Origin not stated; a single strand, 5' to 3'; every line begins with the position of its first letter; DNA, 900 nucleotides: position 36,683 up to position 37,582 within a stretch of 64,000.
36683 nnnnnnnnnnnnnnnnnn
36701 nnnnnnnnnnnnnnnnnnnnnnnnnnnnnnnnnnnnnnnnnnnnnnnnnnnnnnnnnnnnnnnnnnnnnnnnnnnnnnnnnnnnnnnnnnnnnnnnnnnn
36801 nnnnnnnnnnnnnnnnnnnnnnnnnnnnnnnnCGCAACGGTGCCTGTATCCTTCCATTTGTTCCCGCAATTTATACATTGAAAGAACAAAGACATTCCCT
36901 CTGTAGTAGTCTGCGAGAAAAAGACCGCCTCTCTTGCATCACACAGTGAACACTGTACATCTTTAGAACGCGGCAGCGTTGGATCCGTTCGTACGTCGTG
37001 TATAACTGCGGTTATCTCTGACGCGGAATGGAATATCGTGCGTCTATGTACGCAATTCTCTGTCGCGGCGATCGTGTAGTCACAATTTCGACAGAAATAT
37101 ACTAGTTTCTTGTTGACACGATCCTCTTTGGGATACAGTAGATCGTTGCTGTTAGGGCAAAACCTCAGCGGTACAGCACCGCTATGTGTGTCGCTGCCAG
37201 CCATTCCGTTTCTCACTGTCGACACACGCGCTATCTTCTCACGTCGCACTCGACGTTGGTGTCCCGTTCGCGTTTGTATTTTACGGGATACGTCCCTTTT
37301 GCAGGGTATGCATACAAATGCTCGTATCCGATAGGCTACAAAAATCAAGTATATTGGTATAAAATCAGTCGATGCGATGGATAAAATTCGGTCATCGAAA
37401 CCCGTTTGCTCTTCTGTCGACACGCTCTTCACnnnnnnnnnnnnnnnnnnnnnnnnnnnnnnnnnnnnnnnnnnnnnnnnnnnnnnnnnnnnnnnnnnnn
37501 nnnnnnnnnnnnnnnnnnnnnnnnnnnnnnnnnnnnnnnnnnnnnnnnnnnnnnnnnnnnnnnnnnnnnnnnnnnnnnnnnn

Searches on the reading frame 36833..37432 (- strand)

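Call 79: search_protein_families(library=pfam, proteins=[window:36833-37432:-], max_evalue=0.0001)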
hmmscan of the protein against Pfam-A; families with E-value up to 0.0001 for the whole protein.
window:36833-37432:- (200 aa): 2 families
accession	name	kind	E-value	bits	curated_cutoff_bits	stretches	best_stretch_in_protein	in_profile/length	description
PF02150.21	Zn_ribbon_RPB9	-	6.7e-08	32.7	25.2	1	89-120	1-30/36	RNA polymerases M/15 Kd subunit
PF01096.23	Zn_ribbon_TFIIS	-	8.5e-08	32.3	21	1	160-194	2-39/39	Transcription factor S-II (TFIIS)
